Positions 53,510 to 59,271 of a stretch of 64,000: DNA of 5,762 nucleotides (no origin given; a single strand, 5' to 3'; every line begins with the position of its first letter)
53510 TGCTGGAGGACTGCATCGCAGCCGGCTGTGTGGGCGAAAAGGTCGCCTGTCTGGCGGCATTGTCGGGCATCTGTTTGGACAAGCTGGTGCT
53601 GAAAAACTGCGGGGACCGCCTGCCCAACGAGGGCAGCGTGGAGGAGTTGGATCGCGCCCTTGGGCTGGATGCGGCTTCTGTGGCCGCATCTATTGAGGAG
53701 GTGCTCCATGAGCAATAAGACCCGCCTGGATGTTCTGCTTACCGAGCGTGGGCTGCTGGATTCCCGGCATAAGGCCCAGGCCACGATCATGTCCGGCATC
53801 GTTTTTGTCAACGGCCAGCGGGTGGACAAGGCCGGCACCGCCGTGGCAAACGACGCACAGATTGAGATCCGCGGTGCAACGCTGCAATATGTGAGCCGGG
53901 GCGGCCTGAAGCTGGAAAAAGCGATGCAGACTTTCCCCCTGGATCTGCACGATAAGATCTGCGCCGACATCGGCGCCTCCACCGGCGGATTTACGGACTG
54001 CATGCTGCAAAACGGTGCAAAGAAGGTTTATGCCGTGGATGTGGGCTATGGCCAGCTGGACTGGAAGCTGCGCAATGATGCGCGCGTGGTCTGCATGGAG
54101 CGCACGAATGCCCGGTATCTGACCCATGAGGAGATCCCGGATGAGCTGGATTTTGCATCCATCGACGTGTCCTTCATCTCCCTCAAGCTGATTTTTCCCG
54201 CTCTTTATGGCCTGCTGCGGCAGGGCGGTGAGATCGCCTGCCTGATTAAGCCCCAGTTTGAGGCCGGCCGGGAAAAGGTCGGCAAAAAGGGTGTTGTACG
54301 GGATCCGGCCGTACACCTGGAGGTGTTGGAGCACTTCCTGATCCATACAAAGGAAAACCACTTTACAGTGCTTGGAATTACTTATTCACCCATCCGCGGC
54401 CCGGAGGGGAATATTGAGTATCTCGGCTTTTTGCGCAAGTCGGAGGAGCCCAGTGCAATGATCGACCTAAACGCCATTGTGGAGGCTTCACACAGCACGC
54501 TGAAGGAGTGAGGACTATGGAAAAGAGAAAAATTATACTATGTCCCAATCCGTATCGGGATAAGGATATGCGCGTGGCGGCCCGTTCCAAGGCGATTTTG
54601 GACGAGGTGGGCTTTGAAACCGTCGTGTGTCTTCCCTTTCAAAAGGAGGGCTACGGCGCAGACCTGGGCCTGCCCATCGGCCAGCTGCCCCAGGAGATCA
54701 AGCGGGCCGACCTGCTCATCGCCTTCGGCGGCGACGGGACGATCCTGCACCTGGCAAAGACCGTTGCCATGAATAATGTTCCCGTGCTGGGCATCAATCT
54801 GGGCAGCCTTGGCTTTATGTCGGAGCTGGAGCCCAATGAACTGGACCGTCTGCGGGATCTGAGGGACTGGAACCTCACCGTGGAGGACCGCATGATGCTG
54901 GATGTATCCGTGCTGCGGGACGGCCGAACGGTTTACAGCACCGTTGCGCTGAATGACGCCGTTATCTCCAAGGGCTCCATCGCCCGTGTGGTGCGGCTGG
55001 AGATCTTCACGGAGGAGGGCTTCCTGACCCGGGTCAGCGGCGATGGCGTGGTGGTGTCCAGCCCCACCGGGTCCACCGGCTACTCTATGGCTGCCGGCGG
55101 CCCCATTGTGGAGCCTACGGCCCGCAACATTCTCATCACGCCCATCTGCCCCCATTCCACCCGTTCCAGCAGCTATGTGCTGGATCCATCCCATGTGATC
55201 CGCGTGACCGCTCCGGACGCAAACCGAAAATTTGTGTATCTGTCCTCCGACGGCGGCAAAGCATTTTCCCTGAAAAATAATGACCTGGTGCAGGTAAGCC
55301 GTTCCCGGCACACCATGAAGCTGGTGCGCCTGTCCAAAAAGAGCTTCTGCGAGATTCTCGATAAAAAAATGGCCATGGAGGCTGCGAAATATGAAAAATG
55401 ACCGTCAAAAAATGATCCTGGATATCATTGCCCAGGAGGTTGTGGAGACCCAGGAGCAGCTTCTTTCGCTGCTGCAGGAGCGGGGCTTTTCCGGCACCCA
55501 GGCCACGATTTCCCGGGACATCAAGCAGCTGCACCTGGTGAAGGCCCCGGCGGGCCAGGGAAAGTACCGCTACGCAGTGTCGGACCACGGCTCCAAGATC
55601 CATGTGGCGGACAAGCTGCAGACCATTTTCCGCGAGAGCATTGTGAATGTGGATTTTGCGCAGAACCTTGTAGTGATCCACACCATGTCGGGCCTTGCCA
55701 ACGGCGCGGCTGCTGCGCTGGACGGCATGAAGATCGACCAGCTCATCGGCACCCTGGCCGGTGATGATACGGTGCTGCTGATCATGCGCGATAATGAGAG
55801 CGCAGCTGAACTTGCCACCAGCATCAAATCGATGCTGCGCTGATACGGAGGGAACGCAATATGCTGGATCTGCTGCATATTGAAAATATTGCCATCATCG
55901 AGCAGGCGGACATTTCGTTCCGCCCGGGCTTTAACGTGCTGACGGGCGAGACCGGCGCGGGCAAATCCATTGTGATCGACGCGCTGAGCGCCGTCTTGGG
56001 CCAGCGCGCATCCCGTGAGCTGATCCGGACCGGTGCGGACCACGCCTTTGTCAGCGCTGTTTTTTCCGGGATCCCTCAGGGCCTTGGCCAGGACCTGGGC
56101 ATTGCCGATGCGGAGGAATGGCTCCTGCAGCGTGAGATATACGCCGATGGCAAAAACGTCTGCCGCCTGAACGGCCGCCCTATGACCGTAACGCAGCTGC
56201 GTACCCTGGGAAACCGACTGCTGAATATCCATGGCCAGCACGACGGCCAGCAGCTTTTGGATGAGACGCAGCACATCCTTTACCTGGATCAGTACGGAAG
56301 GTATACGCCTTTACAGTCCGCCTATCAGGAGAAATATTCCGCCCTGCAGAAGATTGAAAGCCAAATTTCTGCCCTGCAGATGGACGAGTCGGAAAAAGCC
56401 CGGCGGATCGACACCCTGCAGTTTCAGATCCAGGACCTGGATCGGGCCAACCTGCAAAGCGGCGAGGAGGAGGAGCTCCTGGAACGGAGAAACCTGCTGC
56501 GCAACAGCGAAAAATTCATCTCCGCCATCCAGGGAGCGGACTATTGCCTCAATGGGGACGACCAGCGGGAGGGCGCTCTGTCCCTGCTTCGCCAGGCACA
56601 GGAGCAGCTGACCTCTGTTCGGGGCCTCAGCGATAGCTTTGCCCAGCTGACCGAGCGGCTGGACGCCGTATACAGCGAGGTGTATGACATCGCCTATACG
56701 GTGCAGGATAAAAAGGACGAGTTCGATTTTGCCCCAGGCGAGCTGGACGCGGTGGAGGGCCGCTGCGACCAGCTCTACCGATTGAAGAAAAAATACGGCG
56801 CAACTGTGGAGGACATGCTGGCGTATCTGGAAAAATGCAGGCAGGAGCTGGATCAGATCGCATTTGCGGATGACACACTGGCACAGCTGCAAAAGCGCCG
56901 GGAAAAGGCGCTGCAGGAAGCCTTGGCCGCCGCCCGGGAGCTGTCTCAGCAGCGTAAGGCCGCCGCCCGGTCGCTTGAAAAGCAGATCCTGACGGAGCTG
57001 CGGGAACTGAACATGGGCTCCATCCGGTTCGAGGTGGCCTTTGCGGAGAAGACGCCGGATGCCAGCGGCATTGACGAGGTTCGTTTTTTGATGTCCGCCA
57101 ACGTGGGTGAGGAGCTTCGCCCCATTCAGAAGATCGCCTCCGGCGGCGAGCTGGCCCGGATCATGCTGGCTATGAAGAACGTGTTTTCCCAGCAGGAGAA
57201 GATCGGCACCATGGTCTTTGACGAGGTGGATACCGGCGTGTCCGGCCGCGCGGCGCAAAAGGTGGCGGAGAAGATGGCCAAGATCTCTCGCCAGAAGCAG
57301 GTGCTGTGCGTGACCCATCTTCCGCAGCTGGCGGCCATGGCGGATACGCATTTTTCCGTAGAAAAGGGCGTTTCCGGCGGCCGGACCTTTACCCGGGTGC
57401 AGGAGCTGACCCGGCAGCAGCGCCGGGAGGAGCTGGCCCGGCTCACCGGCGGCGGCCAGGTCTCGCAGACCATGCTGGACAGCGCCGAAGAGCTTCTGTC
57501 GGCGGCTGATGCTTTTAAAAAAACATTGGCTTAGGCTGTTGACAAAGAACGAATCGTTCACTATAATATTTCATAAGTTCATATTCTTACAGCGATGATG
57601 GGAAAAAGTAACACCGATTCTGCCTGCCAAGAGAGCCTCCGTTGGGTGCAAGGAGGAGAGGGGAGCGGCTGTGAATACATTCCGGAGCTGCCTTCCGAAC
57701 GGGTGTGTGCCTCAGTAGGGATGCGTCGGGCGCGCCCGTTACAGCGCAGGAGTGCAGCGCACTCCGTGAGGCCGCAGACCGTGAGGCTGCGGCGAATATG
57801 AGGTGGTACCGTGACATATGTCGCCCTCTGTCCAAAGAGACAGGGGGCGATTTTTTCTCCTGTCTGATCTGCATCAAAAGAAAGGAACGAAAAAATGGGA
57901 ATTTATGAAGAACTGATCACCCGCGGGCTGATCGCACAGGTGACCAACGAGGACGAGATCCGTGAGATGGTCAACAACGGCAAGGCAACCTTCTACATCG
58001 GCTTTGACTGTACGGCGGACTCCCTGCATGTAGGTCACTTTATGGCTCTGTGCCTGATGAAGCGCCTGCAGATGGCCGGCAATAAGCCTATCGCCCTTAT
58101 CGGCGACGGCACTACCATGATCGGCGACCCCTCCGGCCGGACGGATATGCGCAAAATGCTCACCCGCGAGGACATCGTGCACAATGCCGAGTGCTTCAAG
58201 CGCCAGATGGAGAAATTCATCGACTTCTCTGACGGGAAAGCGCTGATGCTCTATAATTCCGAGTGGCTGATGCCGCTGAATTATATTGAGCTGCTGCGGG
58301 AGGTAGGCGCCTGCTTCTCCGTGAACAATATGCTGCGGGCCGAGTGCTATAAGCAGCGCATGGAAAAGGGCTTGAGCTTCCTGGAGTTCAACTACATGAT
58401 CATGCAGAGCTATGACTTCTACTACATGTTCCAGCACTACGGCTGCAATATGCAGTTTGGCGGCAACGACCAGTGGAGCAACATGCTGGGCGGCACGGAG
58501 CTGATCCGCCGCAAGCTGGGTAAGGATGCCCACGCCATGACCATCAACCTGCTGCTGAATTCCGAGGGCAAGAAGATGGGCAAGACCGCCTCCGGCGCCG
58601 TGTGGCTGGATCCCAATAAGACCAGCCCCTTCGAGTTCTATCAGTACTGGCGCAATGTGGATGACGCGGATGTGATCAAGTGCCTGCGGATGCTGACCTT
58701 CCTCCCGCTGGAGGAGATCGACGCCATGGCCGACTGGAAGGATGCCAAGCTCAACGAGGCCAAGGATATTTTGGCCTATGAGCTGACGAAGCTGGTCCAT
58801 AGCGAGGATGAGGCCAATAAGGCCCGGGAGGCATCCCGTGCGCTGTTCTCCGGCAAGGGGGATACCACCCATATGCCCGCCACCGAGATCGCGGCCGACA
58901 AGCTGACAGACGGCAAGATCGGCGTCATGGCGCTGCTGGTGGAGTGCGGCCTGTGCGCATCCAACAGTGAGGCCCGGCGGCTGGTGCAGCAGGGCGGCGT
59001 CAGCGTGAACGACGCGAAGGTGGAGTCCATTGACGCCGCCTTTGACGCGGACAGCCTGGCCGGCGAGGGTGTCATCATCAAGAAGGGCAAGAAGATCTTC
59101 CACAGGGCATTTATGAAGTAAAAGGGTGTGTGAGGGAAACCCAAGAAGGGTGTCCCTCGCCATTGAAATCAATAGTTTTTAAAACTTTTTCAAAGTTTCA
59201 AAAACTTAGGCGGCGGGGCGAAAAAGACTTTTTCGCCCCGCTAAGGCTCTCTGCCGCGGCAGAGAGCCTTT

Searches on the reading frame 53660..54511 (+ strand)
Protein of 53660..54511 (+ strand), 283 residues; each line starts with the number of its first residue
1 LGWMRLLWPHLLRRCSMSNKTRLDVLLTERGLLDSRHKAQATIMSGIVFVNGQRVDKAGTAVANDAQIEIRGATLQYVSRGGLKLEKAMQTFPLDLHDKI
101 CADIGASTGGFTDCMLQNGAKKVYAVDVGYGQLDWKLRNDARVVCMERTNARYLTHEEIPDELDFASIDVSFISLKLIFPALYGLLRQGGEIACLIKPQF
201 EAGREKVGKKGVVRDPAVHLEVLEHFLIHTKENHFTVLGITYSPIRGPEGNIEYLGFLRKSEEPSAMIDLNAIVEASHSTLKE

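Call 4: search_protein_families(library=pfam, proteins=[window:53660-54511:+])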
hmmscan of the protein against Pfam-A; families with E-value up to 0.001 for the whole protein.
window:53660-54511:+ (283 aa): 3 families
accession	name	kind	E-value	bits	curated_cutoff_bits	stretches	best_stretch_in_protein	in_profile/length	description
PF01728.25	FtsJ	-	2.3e-45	155.2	24.1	1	77-258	1-179/181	FtsJ-like methyltransferase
PF01479.30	S4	-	1e-09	38.4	22.8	1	22-64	2-44/48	S4 domain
PF22421.1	SYY_C-terminal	-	0.00019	21.7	27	1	19-69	17-67/83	Tyrosine--tRNA ligase SYY-like C-terminal domain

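Call 5: search_protein_families(library=ncbifam, proteins=[window:53660-54511:+])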
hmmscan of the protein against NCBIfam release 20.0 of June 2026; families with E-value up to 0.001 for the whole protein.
window:53660-54511:+ (283 aa): 4 families
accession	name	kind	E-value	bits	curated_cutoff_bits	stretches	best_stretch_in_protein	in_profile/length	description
TIGR00478.1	tly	subfamily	3.8e-85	284.8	185.8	1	22-253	1-228/228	TlyA family rRNA (cytidine-2'-O)-methyltransferase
NF049952.1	23rRNACMtaseTlyA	equivalog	2.1e-56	191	250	1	22-258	2-234/236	23S rRNA (cytidine-2'-O)-methyltransferase TlyA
TIGR01017.1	rpsD_bact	equivalog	1.9e-05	24.5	177.2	1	21-76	90-145/200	30S ribosomal protein S4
NF003717.0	PRK05327.1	equivalog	8e-05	22.6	116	1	21-73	92-144/202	30S ribosomal protein S4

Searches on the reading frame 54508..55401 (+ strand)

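Call 4: search_protein_families(library=pfam, proteins=[window:54508-55401:+])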
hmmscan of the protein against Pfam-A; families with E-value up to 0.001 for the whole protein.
window:54508-55401:+ (297 aa): 2 families
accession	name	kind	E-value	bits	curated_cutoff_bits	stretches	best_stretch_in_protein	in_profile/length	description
PF20143.4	NAD_kinase_C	-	1.5e-29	102.8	23.7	1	148-275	1-126/126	ATP-NAD kinase C-terminal domain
PF01513.26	NAD_kinase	-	1.2e-13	52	25.5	1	63-114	69-120/130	ATP-NAD kinase N-terminal domain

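Call 5: search_protein_families(library=ncbifam, proteins=[window:54508-55401:+])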
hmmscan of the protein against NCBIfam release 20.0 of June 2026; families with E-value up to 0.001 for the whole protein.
window:54508-55401:+ (297 aa): 18 families
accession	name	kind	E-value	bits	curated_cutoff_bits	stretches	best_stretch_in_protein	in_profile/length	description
NF002892.0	PRK03372.1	equivalog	2.7e-56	191.1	299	1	4-290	3-294/312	NAD kinase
NF002306.0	PRK01231.1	equivalog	4.1e-55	187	316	1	65-292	65-293/299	NAD(+) kinase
NF002521.0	PRK01911.1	equivalog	1.5e-51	175.6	309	1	65-289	63-285/292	NAD kinase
NF002561.0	PRK02155.1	equivalog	2.5e-50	171.5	371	1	65-292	63-289/297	NAD kinase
NF002893.0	PRK03378.1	equivalog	3.7e-49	167.6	386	1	60-289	57-286/292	NAD(+) kinase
NF002732.0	PRK02649.1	equivalog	4.6e-47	161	348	1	68-289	70-290/305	NAD(+) kinase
NF003391.0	PRK04539.1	equivalog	4.8e-47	160.5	470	1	62-288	64-289/296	inorganic polyphosphate/ATP-NAD kinase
NF002984.0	PRK03708.1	equivalog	1e-46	159.6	326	1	66-282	57-268/277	NAD(+) kinase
NF002579.0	PRK02231.1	equivalog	1.6e-46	159.1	459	1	59-289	60-295/301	NAD(+) kinase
NF002255.0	PRK01185.1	subfamily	2.8e-46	157.8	304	1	66-286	52-264/271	NAD(+) kinase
NF002731.0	PRK02645.1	equivalog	1.1e-45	156.4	312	1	62-293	53-295/305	NAD(+) kinase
NF010679.0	PRK14077.1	equivalog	1.3e-42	146.1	343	1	54-288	52-283/287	NAD(+) kinase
NF010678.0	PRK14076.1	equivalog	3.4e-41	141.8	493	1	62-290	345-569/570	bifunctional NADP phosphatase/NAD kinase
NF010677.0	PRK14075.1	equivalog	1.3e-37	129.7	260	1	66-288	42-250/257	NAD(+) kinase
NF003406.0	PRK04761.1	equivalog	2e-25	89.4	211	1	63-267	33-232/257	NAD kinase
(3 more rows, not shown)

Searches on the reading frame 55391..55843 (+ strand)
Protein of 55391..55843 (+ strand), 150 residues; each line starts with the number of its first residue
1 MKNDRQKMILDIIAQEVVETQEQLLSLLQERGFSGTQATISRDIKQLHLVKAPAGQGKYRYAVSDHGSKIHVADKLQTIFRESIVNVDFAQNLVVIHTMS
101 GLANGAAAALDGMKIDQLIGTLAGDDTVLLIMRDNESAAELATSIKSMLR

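Call 4: search_protein_families(library=pfam, proteins=[window:55391-55843:+])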
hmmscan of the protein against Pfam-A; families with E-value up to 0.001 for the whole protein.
window:55391-55843:+ (150 aa): 2 families
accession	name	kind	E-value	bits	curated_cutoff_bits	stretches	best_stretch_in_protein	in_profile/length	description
PF02863.23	Arg_repressor_C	-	1.9e-25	88.9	25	1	80-146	1-67/68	Arginine repressor, C-terminal domain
PF01316.27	Arg_repressor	-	1.9e-21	76.1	27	1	2-67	3-68/70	Arginine repressor, DNA binding domain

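Call 5: search_protein_families(library=ncbifam, proteins=[window:55391-55843:+])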
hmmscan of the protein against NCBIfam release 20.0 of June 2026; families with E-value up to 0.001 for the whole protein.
window:55391-55843:+ (150 aa): 5 families
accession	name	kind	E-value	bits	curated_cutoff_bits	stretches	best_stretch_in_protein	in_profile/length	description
NF001680.0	PRK00441.1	equivalog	1e-45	155.5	184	1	1-149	1-148/150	arginine repressor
TIGR01529.1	argR_whole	equivalog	1.7e-42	144.9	130.45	1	4-149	2-146/146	arginine repressor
NF003281.1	PRK04280.1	equivalog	2.5e-41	141.3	182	1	2-149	2-148/148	transcriptional regulator AhrC/ArgR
NF002880.0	PRK03341.1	equivalog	3.4e-31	108.1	200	1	2-148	15-166/170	arginine repressor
NF003457.0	PRK05066.1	equivalog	5.8e-15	55.2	194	1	7-149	12-152/156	transcriptional regulator ArgR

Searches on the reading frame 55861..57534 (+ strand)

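Call 65: search_protein_families(library=pfam, proteins=[window:55861-57534:+], max_evalue=0.00001)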
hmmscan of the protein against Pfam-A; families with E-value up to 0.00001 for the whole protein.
window:55861-57534:+ (557 aa): 2 families
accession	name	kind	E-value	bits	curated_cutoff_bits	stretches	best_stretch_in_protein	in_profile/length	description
PF02463.25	SMC_N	-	2.7e-19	69.9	40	1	5-502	5-213/220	RecF/RecN/SMC N terminal domain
PF13476.12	AAA_23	-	1.8e-09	39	27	1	5-250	2-183/201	AAA domain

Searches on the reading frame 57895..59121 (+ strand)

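Call 65: search_protein_families(library=pfam, proteins=[window:57895-59121:+], max_evalue=0.00001)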
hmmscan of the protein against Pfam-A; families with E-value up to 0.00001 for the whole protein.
window:57895-59121:+ (408 aa): 2 families
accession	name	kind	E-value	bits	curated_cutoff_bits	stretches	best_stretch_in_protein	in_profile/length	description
PF00579.31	tRNA-synt_1b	-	2.9e-80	270.2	21.1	1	28-319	3-292/292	tRNA synthetases class I (W and Y)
PF22421.1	SYY_C-terminal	-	3.2e-13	49.8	27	1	336-403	13-81/83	Tyrosine--tRNA ligase SYY-like C-terminal domain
